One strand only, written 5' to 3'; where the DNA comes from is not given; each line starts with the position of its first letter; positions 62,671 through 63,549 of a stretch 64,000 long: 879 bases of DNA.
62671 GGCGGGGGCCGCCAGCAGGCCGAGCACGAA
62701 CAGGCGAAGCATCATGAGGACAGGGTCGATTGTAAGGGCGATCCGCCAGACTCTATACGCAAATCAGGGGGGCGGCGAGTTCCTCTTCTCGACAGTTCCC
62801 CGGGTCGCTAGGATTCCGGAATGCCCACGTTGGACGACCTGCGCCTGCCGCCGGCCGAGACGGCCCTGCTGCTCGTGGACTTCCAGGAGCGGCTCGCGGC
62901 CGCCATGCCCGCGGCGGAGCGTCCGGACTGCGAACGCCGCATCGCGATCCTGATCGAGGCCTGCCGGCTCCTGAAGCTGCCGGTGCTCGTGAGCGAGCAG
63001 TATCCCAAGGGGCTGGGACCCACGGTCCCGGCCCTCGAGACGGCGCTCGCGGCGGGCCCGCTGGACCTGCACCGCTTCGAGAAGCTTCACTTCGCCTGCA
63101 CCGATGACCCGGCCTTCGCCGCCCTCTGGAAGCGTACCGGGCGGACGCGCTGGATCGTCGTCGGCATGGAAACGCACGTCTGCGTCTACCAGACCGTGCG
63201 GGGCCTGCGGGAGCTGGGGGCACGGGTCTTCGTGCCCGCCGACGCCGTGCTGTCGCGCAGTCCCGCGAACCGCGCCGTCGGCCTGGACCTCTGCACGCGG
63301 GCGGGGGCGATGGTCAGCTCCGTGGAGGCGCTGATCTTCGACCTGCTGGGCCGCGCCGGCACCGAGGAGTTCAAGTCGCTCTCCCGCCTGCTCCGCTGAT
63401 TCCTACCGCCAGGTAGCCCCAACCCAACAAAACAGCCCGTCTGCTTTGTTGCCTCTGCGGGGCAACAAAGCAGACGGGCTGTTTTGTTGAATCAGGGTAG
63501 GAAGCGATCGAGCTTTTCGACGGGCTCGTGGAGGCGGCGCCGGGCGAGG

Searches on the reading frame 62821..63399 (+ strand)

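Call 104: search_protein_families(library=pfam, proteins=[window:62821-63399:+], max_evalue=0.001)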
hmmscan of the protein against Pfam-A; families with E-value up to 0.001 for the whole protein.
window:62821-63399:+ (192 aa): 1 family
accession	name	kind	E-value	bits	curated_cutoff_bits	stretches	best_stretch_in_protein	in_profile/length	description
PF00857.26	Isochorismatase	-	7.4e-27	95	27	1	14-169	1-174/175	Isochorismatase domain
